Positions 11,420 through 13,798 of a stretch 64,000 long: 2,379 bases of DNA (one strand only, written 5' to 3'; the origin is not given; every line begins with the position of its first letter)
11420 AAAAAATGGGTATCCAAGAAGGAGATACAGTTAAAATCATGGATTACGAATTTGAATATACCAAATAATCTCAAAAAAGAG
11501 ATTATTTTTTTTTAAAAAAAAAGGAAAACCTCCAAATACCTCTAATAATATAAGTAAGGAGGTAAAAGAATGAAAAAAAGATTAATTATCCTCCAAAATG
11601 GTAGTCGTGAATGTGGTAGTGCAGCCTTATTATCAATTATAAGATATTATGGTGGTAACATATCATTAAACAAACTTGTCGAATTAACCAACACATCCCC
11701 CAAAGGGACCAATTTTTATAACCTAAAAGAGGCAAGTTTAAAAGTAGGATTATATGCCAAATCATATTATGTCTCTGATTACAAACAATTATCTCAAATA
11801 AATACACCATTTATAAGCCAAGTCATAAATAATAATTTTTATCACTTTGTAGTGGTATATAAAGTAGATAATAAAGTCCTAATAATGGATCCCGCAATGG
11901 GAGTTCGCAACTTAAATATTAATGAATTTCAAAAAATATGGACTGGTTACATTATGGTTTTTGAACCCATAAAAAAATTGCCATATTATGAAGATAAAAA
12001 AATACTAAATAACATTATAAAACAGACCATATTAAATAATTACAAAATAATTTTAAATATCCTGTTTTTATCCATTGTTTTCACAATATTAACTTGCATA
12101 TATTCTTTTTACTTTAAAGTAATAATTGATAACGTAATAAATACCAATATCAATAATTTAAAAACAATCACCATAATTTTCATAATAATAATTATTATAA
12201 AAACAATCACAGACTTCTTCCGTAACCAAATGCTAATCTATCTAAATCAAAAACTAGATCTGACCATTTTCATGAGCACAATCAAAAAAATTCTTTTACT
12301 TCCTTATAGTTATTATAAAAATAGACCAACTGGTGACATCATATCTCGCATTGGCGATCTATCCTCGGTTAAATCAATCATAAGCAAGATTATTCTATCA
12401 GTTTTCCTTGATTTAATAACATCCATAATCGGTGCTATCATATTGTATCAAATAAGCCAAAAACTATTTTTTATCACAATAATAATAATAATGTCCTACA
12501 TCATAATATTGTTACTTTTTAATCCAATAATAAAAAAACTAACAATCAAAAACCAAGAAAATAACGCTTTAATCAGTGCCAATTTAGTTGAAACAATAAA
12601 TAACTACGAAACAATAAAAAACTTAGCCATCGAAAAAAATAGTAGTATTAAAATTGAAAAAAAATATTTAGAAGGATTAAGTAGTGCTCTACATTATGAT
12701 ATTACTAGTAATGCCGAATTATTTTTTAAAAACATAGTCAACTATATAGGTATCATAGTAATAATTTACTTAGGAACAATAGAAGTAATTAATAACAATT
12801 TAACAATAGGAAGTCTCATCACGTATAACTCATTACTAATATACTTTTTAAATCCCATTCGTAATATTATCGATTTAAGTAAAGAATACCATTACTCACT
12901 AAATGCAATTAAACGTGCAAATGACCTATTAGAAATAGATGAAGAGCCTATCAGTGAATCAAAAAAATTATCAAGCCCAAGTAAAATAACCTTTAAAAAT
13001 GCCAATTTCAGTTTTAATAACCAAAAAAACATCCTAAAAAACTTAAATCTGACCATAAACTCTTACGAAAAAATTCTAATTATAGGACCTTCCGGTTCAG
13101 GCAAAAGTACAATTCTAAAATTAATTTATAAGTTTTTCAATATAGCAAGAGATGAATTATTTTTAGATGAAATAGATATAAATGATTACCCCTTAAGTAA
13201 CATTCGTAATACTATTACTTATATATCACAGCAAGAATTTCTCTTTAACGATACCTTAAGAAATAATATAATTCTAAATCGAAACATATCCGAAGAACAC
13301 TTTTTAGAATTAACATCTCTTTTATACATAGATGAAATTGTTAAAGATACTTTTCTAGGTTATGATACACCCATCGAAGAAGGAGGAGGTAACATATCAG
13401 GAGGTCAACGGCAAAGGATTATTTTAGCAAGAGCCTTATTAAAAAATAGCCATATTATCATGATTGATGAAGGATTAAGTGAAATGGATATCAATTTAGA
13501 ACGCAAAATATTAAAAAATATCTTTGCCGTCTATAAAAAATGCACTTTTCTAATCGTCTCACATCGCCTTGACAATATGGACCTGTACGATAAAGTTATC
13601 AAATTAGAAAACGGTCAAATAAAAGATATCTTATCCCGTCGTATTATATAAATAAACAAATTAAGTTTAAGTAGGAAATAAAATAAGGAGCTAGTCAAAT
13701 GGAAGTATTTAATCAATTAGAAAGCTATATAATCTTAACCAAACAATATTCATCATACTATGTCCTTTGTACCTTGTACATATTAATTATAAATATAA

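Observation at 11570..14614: Complete unannotated two-peptide double-glycine-leader bacteriocin locus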

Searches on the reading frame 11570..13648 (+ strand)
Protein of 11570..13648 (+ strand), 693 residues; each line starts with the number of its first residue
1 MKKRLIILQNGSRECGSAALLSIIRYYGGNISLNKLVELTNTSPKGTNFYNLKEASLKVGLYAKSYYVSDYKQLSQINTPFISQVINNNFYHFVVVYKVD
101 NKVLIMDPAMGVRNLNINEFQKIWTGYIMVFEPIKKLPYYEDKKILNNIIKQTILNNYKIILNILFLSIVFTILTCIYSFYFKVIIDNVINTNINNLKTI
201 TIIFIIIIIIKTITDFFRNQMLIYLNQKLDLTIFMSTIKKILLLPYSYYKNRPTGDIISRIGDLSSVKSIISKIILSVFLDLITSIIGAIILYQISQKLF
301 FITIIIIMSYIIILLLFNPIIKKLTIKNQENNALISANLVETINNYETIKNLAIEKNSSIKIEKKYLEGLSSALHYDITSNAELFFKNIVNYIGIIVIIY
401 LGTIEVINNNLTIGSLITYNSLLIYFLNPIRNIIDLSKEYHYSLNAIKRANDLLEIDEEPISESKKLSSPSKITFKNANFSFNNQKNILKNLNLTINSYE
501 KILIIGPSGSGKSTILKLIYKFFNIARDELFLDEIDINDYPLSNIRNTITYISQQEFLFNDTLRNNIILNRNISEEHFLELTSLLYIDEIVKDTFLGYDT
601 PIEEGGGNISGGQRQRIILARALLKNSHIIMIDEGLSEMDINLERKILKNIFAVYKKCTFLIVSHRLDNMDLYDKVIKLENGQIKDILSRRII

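Call 3: search_protein_families(library=pfam, proteins=[window:11570-13648:+], max_evalue=1)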
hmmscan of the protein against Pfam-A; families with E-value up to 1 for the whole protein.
window:11570-13648:+ (693 aa): 20 families
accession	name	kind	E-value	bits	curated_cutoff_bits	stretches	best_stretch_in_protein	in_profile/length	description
PF00664.28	ABC_membrane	-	4.9e-39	135.1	28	1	162-429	2-273/274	ABC transporter transmembrane region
PF03412.21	Peptidase_C39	-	2e-33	115.5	22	1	6-133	4-130/133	Peptidase C39 family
PF00005.33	ABC_tran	-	2.2e-25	90.3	25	1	489-635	1-135/137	ABC transporter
PF02463.25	SMC_N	-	5.8e-05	23.1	40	1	464-680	102-212/220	RecF/RecN/SMC N terminal domain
PF13555.12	AAA_29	-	0.00039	20.5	27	1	495-516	18-39/61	P-loop containing region of AAA domain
PF00437.27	T2SSE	-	0.0045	16.1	24.9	1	476-564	122-205/370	Type II/IV secretion system protein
PF13479.12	AAA_24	-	0.0073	16.6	27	1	501-541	4-43/195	AAA domain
PF13401.12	AAA_22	-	0.013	16.2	27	1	502-589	8-92/130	AAA domain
PF00158.32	Sigma54_activat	-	0.021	14.9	20.2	1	486-527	9-50/168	Sigma-54 interaction domain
PF13245.12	AAA_19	-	0.024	15.3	25.1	0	501-524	13-36/134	AAA domain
PF25199.1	nSTAND_NTPase5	-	0.024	14.9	34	1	487-517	27-59/145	Novel STAND NTPase 5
PF13173.12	AAA_14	-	0.035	14.6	27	1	502-590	5-71/129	AAA domain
PF13238.12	AAA_18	-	0.041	14.8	29.4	1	502-525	1-24/128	AAA domain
PF03193.22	RsgA_GTPase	-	0.041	14.1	30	1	480-520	89-127/174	RsgA GTPase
PF13191.12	AAA_16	-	0.05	14.5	32.6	1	500-523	25-48/167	AAA ATPase domain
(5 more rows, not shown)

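Call 4: search_protein_families(library=ncbifam, proteins=[window:11570-13648:+], max_evalue=1)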
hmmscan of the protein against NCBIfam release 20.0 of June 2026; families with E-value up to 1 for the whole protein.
window:11570-13648:+ (693 aa): 183 families (the best 25 are shown)
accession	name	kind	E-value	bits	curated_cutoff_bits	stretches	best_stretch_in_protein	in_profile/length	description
TIGR01193.1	bacteriocin_ABC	subfamily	6e-132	441.5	523.85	1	12-684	4-686/708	peptide cleavage/export ABC transporter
TIGR03796.1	NHLM_micro_ABC1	equivalog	4.1e-111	372.4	853.3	1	7-685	5-690/710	NHLP family bacteriocin export ABC transporter peptidase/permease/ATPase subunit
TIGR03375.1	type_I_sec_LssB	subfamily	1e-97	328.1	693.1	1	19-684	6-679/696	type I secretion system permease/ATPase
TIGR01846.1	type_I_sec_HlyB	subfamily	1.3e-96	324.5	725.55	1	19-685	4-670/694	type I secretion system permease/ATPase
NF045998.1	cleave_ABC_plasm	equivalog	1.1e-94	318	500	1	9-666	2-660/673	Mbov_0121 family peptidase domain-containing ABC transporter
TIGR02203.1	MsbA_lipidA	equivalog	4e-77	260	602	1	161-684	17-546/572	lipid A export permease/ATP-binding protein MsbA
TIGR02204.1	MsbA_rel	hypoth_equivalog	1.8e-70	238.2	780.4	1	154-686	12-554/576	ABC transporter, permease/ATP-binding protein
TIGR03797.1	NHLM_micro_ABC2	equivalog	3.5e-67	227.4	709.4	1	140-685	116-663/686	NHLP bacteriocin export ABC transporter permease/ATPase subunit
TIGR00958.1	3a01208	subfamily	1.5e-65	221.9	874.6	1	160-686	163-693/711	antigen peptide transporter 2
NF008381.0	PRK11176.1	equivalog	2.9e-65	220.7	867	1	155-686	20-558/582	lipid A ABC transporter ATP-binding protein/permease MsbA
TIGR01842.1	type_I_sec_PrtD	subfamily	8.1e-63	212.8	510.15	1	160-687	7-534/544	type I secretion system permease/ATPase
NF045513.1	HepA_fam_ABC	equivalog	4.4e-57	193.9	725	1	181-684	78-586/610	heterocyst formation ABC transporter subunit HepA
TIGR02857.1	CydD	equivalog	5.1e-57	194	435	1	163-679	7-529/529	thiol reductant ABC exporter subunit CydD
NF008364.0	PRK11160.1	equivalog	1.3e-53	182.5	630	1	237-685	99-553/575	heme ABC transporter ATP-binding protein/permease CydC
NF010178.0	PRK13657.1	equivalog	2.3e-52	178.2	733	1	162-684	22-547/588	glucan ABC transporter ATP-binding protein/ permease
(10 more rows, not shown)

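Call 7: find_related_loci(query=window:11570-13648:+, collection=genome_contigs, flank=6000)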
Query window:11570-13648:+ (693 aa) in genome_contigs; peptide patterns used: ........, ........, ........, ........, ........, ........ (x = any residue, [..] = any of these).
193 stretches matched a pattern; 25 encode a relative of the query (tblastn E <= 1e-3); 25 distinct loci.
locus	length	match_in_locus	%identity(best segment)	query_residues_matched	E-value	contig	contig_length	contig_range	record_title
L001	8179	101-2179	86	1-693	0e+0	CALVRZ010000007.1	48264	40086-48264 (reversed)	MAG: uncultured Bacilli bacterium isolate BRZ_EL__bin60 genome assembly, contig: BRZ_EL__NODE_777_length_48264_cov_6.926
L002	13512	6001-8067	51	1-690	0e+0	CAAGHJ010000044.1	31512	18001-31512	MAG TPA_asm: Bacilli bacterium, isolate HGM10819, WGS project CAAGHJ010000000 data, contig: SRS476271_30_k119_258235, wh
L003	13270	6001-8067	51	1-690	0e+0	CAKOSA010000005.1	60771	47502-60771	MAG: uncultured Bacilli bacterium isolate REFINED_METABAT215_TOP10_CONTIGS_1500_ASSEMBLY_K77_MERGED__Hadza_MoBio_hadza-E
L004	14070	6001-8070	49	1-691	0e+0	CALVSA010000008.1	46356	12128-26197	MAG: uncultured Bacilli bacterium isolate BRZ_BM__bin18 genome assembly, contig: BRZ_BM__NODE_1174_length_46356_cov_26.0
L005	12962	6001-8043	52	1-683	0e+0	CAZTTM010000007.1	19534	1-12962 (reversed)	MAG TPA_asm: uncultured Muribaculaceae bacterium isolate binchicken_co354_38 genome assembly, contig: NODE_2886_length_1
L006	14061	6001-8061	51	1-690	0e+0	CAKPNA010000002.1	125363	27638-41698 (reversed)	MAG: uncultured Bacilli bacterium isolate REFINED_METABAT215_TOP10_CONTIGS_1500_ASSEMBLY_K77_MERGED__Hadza_MoBio_C-REDO_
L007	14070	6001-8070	49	3-691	0e+0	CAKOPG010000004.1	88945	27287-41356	MAG: uncultured Bacilli bacterium isolate REFINED_METABAT215_TOP10_CONTIGS_1500_ASSEMBLY_K77_MERGED__Hadza_MoBio_hadza-E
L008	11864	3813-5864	48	1-692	0e+0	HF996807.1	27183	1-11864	Clostridium sp. CAG:762 genomic scaffold, scf82, whole genome shotgun sequence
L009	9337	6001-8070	49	1-691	1e-176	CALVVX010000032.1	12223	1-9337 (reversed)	MAG: uncultured Bacilli bacterium isolate BRZ_SS__bin103 genome assembly, contig: BRZ_SS__NODE_6527_length_12223_cov_4.4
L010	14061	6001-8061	51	1-690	0e+0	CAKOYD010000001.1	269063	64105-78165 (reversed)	MAG: uncultured Bacilli bacterium isolate REFINED_METABAT215_TOP10_CONTIGS_1500_ASSEMBLY_K77_MERGED__Hadza_MoBio_hadza-I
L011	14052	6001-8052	48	1-692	0e+0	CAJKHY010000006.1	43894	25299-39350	MAG TPA_asm: uncultured Clostridium sp. isolate SRR5558251-bin.8 genome assembly, contig: NODE_122_length_43894_cov_4.23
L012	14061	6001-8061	51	1-690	0e+0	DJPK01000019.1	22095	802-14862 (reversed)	MAG TPA_asm: Bacillales bacterium UBA6414 UBA6414_contig_9781, whole genome shotgun sequence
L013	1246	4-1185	39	161-563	9e-75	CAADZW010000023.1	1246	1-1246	MAG TPA_asm: Bacilli bacterium, isolate HGM10873, WGS project CAADZW010000000 data, contig: ERS396376_74_k85_8335, whole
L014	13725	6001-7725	25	141-691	1e-44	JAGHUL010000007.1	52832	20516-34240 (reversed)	MAG: Candidatus Colivicinus equi isolate E4_MB2_36 c_000000173087, whole genome shotgun sequence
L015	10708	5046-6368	26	249-684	4e-43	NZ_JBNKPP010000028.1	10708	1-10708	MAG: Agarivorans sp. isolate G1.bin.5.orig k141_879539, whole genome shotgun sequence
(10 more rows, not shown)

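Call 50: search_solved_structures(query=window:11570-13648:+, max_evalue=1e-30, show_alignments=1)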
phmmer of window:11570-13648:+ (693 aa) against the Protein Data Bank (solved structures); distinct sequences matched with E-value up to 1e-30: 219 (the best 60 are shown).
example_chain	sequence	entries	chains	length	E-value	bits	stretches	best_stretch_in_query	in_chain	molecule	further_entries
4ry2_A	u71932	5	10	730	2.2e-112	379.9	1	2-686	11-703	ABC-type bacteriocin transporter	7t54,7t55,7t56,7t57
8vp3_A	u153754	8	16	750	2.4e-112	379.8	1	2-686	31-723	ABC-type bacteriocin transporter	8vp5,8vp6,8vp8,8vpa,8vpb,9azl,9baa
4s0f_A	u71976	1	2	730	5.4e-112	378.6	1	2-686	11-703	ABC-type bacteriocin transporter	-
6v9z_A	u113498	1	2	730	4.6e-111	375.5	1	2-686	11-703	ABC-type bacteriocin transporter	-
8vp9_A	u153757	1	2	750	6e-110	371.8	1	2-686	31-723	ABC-type bacteriocin transporter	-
8hf4_A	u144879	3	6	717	2.9e-106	359.7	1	11-685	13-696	Transport/processing ATP-binding protein ComA | Competence factor transporting ATP-binding protein/permease ComA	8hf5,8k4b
8hf7_A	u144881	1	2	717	5e-106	358.9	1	11-685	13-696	Competence factor transporting ATP-binding protein/permease ComA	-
8hf6_A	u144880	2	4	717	7.1e-106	358.4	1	11-685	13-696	Competence factor transporting ATP-binding protein/permease ComA | Transport/processing ATP-binding protein ComA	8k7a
8vow_A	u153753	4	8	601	2.8e-84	287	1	158-686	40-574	ABC-type bacteriocin transporter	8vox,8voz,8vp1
4f4c_A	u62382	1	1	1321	6e-72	246.3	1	223-691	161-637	Multidrug resistance protein pgp-1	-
7sgr_J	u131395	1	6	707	2.3e-66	227.8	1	72-685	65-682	Alpha-hemolysin translocation ATP-binding protein HlyB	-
8dck_A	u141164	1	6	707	5.8e-66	226.5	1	72-685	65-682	Alpha-hemolysin translocation ATP-binding protein HlyB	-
9u57_A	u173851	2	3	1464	3.5e-64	220.6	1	224-689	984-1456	ABC transporter C family member 2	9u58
9li5_A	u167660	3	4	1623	5.1e-64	220.1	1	225-689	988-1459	ABC transporter C family member 2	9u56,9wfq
9li6_A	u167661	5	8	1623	1.2e-63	218.8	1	225-689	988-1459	ABC transporter C family member 2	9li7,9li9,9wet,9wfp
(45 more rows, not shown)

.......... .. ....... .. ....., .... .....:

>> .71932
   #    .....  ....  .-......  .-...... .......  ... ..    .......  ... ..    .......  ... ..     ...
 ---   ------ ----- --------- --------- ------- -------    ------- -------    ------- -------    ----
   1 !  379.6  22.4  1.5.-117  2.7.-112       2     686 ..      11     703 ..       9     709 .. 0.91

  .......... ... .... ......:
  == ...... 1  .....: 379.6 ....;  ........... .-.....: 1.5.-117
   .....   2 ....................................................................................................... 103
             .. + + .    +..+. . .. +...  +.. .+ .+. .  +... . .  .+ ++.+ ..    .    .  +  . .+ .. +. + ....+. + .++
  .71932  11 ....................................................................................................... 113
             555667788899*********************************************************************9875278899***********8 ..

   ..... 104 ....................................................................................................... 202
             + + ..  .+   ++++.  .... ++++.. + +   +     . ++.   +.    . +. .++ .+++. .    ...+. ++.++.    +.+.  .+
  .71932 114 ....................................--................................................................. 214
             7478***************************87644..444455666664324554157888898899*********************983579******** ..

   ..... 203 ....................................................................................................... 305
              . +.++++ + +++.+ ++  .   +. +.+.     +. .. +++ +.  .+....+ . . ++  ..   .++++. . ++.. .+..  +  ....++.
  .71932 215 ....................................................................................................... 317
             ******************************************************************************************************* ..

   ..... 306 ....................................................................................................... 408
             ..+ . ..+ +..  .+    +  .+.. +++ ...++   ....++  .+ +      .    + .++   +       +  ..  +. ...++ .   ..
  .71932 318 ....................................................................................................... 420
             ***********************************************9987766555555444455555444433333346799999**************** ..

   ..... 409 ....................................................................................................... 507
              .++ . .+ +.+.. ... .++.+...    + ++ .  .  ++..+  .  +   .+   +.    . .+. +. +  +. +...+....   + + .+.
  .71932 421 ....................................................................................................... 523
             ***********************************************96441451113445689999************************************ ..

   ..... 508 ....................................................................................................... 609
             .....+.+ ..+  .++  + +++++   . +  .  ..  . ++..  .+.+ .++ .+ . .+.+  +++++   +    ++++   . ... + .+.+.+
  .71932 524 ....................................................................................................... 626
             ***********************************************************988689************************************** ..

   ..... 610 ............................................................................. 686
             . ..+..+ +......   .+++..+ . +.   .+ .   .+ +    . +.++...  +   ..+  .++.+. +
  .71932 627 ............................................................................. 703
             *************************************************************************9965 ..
